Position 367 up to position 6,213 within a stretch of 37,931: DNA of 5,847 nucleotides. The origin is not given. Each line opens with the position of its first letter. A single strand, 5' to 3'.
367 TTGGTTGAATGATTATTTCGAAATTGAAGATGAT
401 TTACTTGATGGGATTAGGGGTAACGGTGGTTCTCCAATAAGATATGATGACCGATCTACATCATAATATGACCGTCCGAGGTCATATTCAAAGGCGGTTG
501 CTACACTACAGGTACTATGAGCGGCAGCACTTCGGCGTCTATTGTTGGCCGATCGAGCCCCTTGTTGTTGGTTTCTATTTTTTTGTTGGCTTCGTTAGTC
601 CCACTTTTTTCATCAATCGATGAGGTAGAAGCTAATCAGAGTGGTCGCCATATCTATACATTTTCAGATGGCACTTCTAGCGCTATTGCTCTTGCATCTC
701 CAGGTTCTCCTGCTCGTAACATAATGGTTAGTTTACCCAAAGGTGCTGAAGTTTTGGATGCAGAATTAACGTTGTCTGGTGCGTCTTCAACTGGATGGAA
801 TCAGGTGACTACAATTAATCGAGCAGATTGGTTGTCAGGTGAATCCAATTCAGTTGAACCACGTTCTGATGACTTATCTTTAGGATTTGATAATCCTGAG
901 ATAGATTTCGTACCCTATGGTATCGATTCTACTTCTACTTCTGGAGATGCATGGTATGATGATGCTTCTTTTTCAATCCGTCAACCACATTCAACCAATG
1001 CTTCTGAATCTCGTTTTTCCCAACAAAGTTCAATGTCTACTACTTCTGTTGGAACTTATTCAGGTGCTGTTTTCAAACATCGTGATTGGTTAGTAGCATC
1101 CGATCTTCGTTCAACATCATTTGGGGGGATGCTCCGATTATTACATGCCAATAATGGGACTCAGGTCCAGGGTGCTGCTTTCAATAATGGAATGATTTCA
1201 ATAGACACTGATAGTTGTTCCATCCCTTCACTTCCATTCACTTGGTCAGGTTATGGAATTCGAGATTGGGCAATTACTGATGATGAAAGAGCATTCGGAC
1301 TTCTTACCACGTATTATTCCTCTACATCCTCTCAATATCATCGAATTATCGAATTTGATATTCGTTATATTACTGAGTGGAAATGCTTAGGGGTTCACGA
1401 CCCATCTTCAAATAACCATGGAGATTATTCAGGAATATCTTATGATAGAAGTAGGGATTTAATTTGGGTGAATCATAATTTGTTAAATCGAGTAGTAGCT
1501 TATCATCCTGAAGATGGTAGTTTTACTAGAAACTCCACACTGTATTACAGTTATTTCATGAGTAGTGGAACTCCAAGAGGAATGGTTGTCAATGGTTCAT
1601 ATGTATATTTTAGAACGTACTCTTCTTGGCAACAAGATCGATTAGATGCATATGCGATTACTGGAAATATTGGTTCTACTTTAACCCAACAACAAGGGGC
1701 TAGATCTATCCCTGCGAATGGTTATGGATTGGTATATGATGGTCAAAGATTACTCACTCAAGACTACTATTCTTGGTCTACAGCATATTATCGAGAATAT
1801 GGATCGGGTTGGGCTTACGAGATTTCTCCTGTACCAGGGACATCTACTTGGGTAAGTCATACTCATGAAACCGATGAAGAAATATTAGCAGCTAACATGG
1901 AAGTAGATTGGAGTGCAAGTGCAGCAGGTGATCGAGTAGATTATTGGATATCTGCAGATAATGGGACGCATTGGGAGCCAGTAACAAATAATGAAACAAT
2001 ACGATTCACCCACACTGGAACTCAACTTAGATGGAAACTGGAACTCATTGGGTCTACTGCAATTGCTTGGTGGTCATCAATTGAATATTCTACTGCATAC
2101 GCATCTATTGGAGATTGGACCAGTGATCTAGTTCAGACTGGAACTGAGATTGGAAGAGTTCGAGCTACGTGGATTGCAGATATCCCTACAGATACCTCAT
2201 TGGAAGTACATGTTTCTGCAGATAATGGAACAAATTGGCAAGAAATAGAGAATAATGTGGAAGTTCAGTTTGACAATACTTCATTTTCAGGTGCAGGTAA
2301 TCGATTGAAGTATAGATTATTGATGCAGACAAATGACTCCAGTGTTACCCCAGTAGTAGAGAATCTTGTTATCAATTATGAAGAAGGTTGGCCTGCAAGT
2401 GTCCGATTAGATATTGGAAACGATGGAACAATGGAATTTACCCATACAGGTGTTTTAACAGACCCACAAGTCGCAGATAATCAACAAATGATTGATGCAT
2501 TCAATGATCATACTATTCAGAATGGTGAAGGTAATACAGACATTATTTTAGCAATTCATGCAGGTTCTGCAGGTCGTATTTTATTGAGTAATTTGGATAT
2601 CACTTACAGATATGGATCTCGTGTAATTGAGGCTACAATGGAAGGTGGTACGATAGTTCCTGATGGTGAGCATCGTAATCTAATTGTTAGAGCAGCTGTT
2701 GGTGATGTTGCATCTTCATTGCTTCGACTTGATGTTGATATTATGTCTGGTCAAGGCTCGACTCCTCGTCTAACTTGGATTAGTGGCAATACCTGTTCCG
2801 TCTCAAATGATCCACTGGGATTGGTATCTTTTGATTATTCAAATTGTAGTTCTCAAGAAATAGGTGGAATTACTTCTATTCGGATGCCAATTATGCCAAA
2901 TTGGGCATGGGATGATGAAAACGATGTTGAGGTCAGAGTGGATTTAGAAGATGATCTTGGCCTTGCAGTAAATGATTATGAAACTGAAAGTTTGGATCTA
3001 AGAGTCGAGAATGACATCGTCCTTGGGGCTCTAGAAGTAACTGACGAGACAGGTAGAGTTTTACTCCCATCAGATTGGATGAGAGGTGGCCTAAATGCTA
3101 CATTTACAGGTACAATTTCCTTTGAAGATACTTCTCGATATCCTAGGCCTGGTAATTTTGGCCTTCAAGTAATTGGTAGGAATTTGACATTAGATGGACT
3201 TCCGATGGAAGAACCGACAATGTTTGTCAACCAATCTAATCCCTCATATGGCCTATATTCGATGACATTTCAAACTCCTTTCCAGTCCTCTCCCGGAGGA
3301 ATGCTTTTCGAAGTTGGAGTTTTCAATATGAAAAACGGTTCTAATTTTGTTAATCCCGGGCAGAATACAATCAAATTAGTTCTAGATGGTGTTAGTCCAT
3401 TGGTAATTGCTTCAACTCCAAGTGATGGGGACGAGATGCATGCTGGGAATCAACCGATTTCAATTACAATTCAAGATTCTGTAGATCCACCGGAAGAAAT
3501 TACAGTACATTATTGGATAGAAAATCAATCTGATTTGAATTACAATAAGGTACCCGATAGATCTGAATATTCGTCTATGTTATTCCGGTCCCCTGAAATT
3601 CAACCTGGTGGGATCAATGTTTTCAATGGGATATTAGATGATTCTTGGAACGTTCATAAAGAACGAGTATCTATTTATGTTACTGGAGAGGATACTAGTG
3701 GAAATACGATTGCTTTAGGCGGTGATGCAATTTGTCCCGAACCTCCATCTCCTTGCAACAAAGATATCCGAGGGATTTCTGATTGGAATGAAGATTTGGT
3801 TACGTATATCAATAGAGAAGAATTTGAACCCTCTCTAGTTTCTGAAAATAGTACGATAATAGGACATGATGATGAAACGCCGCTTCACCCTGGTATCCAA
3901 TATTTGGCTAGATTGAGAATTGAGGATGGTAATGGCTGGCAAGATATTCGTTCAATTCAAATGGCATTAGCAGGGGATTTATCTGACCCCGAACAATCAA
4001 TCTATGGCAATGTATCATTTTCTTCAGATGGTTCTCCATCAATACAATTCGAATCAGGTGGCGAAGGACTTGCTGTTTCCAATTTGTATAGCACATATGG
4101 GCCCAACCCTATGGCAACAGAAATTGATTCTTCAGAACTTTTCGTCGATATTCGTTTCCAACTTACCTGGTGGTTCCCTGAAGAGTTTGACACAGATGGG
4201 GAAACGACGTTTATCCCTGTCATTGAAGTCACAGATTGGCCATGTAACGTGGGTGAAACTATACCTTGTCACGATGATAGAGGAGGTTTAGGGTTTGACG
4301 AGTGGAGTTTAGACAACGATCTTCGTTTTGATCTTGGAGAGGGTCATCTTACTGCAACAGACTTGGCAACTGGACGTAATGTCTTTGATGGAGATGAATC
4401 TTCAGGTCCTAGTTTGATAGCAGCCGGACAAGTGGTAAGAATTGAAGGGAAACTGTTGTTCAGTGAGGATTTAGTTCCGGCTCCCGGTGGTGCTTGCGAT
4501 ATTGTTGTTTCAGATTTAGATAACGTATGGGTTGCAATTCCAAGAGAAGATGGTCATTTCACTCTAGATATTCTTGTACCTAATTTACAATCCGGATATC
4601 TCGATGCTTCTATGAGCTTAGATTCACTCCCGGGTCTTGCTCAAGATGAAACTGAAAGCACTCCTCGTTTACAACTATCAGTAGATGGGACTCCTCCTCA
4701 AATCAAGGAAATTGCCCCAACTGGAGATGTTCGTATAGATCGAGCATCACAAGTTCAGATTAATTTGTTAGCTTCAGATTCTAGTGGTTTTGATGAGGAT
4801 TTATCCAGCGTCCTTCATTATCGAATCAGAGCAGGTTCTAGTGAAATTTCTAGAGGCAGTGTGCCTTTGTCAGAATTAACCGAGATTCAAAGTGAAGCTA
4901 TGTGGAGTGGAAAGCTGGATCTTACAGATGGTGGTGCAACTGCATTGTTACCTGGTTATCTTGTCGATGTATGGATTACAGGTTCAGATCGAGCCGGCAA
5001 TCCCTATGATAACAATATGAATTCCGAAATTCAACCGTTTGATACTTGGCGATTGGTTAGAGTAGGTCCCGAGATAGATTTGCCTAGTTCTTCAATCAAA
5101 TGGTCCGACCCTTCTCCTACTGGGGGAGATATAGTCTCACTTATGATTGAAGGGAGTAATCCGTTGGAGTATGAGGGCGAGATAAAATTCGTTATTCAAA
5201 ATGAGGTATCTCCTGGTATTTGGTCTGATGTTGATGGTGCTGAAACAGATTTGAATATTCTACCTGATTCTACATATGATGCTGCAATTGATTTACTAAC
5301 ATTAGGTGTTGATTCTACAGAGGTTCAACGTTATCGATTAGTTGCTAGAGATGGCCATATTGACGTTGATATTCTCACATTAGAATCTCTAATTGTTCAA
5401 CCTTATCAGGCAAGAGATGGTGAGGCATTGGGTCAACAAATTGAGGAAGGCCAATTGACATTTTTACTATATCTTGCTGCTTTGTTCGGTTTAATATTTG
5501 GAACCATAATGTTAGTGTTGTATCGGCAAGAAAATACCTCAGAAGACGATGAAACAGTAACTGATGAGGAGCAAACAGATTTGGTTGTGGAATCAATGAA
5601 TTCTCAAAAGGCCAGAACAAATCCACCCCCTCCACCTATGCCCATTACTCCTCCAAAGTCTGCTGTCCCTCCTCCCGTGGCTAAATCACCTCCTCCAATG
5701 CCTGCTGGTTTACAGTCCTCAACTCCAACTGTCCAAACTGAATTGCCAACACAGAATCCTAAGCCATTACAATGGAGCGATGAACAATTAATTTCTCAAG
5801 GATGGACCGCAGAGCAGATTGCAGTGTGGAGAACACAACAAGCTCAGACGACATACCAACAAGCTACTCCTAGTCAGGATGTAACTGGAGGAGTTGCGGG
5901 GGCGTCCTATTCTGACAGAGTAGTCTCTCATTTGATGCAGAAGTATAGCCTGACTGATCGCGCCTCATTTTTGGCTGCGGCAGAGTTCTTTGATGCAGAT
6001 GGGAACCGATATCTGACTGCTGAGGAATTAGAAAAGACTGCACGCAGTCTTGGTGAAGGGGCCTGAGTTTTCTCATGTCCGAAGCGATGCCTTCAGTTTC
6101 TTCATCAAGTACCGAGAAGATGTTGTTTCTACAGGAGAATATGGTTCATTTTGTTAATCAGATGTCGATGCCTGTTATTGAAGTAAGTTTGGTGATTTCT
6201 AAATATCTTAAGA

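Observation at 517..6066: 1849-aa surface giant whose cytoplasmic tail combines poly-proline tracts and a terminal EF-hand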

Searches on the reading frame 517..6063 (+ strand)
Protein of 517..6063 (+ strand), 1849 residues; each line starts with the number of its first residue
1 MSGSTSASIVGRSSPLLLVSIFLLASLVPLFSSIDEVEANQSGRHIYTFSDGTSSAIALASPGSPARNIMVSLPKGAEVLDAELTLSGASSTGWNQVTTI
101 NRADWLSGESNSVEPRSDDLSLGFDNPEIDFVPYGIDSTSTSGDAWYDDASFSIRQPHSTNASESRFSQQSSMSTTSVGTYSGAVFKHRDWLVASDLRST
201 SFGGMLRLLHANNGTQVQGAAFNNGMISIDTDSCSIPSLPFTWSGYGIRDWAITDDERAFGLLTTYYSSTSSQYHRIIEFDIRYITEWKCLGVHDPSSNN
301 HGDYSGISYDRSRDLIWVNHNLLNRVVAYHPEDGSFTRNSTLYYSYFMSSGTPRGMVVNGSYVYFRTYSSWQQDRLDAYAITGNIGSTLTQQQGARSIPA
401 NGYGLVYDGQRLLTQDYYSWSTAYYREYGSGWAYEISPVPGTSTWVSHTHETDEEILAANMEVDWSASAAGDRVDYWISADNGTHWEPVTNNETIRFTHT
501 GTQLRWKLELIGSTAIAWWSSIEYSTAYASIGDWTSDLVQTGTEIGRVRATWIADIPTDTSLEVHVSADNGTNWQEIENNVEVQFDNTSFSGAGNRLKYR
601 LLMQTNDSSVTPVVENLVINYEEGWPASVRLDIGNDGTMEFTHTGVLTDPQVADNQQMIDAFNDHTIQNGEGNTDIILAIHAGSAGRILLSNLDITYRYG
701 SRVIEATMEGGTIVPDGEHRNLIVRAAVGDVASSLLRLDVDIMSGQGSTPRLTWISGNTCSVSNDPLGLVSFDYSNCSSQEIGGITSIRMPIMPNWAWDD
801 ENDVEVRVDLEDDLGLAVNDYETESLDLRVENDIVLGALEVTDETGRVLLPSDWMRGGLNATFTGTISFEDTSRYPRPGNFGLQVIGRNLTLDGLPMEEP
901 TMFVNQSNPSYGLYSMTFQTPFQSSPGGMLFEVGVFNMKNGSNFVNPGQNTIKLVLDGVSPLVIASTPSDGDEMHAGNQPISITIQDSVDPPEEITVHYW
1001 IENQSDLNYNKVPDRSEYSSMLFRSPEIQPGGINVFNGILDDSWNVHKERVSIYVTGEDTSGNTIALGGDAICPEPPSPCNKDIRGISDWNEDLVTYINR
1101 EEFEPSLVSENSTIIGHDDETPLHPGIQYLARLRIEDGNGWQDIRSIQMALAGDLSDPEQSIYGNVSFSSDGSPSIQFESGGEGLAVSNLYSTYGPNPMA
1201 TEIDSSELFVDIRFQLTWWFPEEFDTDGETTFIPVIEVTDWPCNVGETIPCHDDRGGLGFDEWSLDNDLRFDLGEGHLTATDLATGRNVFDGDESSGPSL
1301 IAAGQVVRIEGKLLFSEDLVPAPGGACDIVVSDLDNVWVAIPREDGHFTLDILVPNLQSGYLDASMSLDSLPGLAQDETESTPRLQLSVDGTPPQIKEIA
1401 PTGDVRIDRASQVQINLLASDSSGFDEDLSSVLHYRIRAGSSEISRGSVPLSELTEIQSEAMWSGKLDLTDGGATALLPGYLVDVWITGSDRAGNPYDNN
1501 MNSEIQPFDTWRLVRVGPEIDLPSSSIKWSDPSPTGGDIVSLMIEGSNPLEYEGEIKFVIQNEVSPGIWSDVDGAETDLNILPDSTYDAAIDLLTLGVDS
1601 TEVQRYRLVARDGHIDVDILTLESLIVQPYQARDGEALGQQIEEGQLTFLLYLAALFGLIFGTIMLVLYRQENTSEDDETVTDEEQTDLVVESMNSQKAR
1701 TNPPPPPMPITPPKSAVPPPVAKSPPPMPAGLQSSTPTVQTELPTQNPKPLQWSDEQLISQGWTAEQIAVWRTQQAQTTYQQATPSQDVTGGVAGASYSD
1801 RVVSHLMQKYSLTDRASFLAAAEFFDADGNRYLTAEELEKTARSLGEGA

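Call 3: search_protein_families(library=pfam, proteins=[window:517-6063:+], max_evalue=1)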
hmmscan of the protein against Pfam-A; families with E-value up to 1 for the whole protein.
window:517-6063:+ (1849 aa): 3 families
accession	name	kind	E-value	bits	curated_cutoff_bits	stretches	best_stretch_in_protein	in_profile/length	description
PF02012.26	BNR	-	0.014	15.7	27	0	566-575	2-11/12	BNR/Asp-box repeat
PF13405.12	EF-hand_6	-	0.022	14.9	25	1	1823-1846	7-30/30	EF-hand domain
PF22429.2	HutF_N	-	0.078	13.2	25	0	622-650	12-39/45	Formimidoylglutamate deiminase HutF, N-terminal domain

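Call 11: find_homologous_proteins(query=window:517-6063:+, max_evalue=0.001)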
Query window:517-6063:+ (1849 aa): 167 proteins with E <= 0.001 among 8000 candidates; the best 120 are listed.
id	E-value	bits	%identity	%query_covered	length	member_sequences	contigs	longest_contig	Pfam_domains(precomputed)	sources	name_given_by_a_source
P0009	0.0e+0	3891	90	100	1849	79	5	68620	-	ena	-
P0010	0.0e+0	3753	87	100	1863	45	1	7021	-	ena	-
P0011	0.0e+0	3726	86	98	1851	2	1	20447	-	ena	-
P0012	0.0e+0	3176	73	100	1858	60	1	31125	-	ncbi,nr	ncbi:MAG: hypothetical protein CMB13_06230 [Euryarchaeota archaeon]|nr:hypothetical protein [Euryarc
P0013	0.0e+0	2520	59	98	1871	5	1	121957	-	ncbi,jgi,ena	-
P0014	0.0e+0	2512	59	98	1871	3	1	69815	-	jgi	-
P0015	0.0e+0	2487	57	100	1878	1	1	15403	-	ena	-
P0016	0.0e+0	2018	53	91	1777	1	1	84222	-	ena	-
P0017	0.0e+0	2012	50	98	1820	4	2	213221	-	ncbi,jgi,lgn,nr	ncbi:MAG: hypothetical protein QGF94_00145 [Candidatus Thalassarchaeaceae archaeon]|jgi:hypothetical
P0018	0.0e+0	2009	40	3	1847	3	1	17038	-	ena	-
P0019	0.0e+0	2009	53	91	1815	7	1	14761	-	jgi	-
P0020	0.0e+0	2007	38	2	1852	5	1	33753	-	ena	-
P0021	0.0e+0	2007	49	99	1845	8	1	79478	-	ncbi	-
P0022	0.0e+0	2002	50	98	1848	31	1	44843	-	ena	-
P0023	0.0e+0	1989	52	93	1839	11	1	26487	-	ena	-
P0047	0.0e+0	1840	46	99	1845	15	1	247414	-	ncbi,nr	ncbi:MAG: hypothetical protein QF807_02670 [Candidatus Thalassarchaeaceae archaeon]|nr:hypothetical 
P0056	0.0e+0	1549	42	95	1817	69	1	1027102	-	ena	-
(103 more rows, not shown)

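Call 21: find_encoding_contigs(protein=P0047, flank=8000, max_places=1)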
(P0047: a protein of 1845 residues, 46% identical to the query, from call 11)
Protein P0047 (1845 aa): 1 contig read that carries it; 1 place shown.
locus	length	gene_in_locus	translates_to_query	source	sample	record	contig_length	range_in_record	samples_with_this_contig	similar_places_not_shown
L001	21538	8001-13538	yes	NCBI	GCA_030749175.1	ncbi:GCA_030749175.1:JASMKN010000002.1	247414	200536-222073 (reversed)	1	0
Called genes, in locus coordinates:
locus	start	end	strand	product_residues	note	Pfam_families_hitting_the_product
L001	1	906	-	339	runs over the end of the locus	-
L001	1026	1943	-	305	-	PF00753:Lactamase_B, PF23023:Anti-Pycsar_Apyc1, PF16661:Lactamase_B_6 (weak), PF12706:Lactamase_B_2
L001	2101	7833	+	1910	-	-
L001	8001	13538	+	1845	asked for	-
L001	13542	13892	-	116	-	-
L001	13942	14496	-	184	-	-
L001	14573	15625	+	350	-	PF01470:Peptidase_C15, PF00293:NUDIX, PF14815:NUDIX_4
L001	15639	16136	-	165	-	-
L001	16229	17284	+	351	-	PF00535:Glycos_transf_2, PF13641:Glyco_tranf_2_3 (weak)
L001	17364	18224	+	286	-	-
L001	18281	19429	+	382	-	PF00226:DnaJ, PF00684:DnaJ_CXXCXGXG, PF01556:DnaJ_C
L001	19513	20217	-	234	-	-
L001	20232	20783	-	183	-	-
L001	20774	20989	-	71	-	-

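Call 22: find_encoding_contigs(protein=P0056, flank=8000, max_places=1)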
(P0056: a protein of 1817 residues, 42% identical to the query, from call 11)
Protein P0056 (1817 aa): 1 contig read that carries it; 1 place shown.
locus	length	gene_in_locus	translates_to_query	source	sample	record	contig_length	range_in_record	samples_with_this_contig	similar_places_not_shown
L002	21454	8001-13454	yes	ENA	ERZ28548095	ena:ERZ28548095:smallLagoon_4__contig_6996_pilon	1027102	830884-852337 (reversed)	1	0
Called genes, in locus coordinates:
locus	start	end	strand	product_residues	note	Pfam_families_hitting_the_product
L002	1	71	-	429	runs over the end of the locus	-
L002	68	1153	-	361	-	PF23960:DUF7289 (weak)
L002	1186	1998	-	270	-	PF00753:Lactamase_B, PF23023:Anti-Pycsar_Apyc1, PF12706:Lactamase_B_2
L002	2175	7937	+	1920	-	-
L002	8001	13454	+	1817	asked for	-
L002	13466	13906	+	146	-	-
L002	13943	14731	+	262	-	-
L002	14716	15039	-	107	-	-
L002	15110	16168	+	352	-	PF01470:Peptidase_C15, PF00293:NUDIX, PF14815:NUDIX_4 (weak)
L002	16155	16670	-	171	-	-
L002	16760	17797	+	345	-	PF00535:Glycos_transf_2, PF13641:Glyco_tranf_2_3 (faint), PF13632:Glyco_trans_2_3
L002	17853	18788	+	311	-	-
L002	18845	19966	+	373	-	PF00226:DnaJ, PF01556:DnaJ_C, PF00684:DnaJ_CXXCXGXG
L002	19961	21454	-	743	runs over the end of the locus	-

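Call 58: search_solved_structures(query=window:517-6063:+, max_evalue=1)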
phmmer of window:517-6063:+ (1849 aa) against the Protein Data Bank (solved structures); distinct sequences matched with E-value up to 1: 67 (the best 60 are shown).
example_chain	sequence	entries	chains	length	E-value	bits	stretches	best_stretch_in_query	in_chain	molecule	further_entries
1deg_A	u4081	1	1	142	0.18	12.2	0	1804-1847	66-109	CALMODULIN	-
6o20_F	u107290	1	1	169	0.24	11.8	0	1804-1847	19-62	Calmodulin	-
6plm_C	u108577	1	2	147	0.3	11.5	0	1805-1847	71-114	Calmodulin-2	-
4hex_A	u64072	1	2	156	0.36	11.2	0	1807-1847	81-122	Calmodulin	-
5dow_A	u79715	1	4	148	0.4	11.1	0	1807-1847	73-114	Calmodulin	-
6mue_A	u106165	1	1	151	0.41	11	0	1807-1847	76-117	Calmodulin-1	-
9jqi_A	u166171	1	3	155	0.44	10.9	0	1807-1847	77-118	Calmodulin-1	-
7ppo_B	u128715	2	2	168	0.47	10.8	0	1807-1847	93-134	Calmodulin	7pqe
7tzc_K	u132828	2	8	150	0.51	10.7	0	1807-1847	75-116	Calmodulin-1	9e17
9el6_C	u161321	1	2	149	0.57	10.5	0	1807-1847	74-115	Calmodulin-1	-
3ewt_A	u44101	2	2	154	0.57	10.5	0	1807-1847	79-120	Calmodulin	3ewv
8z5m_D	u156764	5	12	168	0.6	10.5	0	1807-1847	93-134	Calmodulin-3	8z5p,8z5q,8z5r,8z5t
3wfn_B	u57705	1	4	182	0.61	10.5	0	1807-1847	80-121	Calmodulin, Sodium channel protein type 8 subunit alpha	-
4e53_A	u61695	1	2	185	0.64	10.4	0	1807-1847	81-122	Calmodulin, Linker, IQ motif of Neuromodulin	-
4e50_A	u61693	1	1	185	0.64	10.4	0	1807-1847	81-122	Calmodulin, Linker, IQ motif of Neurogranin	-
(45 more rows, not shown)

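Call 59: search_protein_families(library=ncbifam, proteins=[window:517-6063:+, L002:2175-7934:+], max_evalue=0.01)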
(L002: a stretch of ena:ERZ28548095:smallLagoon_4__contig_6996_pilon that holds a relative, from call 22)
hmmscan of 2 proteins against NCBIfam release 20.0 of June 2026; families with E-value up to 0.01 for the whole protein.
window:517-6063:+ (1849 aa): 0 families

L002:2175-7934:+ (1920 aa): 2 families
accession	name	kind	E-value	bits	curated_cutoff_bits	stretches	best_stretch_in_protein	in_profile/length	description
NF047639.1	throspo3_MtsD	equivalog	7.3e-05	21.1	800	0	752-791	479-518/651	cell-cell cohesion protein MtsD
NF033765.2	gliding_CglD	equivalog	0.00062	17.7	400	1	1328-1404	334-408/1124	adventurous gliding motility lipoprotein CglD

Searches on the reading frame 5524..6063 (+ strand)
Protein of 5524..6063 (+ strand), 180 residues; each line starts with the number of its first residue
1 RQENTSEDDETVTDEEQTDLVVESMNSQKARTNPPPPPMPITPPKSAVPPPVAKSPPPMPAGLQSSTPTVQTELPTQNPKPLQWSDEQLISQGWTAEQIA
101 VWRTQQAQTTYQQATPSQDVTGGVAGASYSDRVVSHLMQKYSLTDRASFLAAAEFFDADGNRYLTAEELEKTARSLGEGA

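Call 3: search_protein_families(library=pfam, proteins=[window:5524-6063:+], max_evalue=1)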
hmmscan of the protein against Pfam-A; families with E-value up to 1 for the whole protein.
window:5524-6063:+ (180 aa): 4 families
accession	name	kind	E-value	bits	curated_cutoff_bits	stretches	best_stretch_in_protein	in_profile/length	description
PF13405.12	EF-hand_6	-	0.0051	16.9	25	1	154-177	7-30/30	EF-hand domain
PF10062.14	DUF2300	-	0.075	13.6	25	1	79-149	37-108/127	Predicted secreted protein (DUF2300)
PF00036.39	EF-hand_1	-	0.087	12.9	25.4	1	154-173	7-26/29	EF hand domain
PF13499.12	EF-hand_7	-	0.24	12.2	30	1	156-178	11-33/67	EF-hand domain pair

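Call 8: find_homologous_proteins(query=window:5524-6063:+, max_evalue=0.01)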
Query window:5524-6063:+ (180 aa): 8 proteins with E <= 0.01 among 153 candidates.
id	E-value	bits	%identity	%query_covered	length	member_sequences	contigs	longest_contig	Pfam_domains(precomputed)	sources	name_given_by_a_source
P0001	1.1e-74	268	69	100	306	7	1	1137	-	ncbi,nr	ncbi:MAG: hypothetical protein VX331_04760, partial [Candidatus Thermoplasmatota archaeon]|nr:hypoth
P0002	2.4e-70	253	68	100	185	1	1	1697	-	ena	-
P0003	1.3e-68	248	69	94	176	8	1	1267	-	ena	-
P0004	3.6e-55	204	78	68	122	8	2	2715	-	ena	-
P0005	3.0e-45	172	73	64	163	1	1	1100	PF01041.24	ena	-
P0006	8.2e-42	161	61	72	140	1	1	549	-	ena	-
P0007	1.1e-22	98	60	52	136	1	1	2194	-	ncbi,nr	ncbi:MAG: hypothetical protein VX804_05315, partial [Candidatus Thermoplasmatota archaeon]|nr:hypoth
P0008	4.1e-18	83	60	44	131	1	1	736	-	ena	-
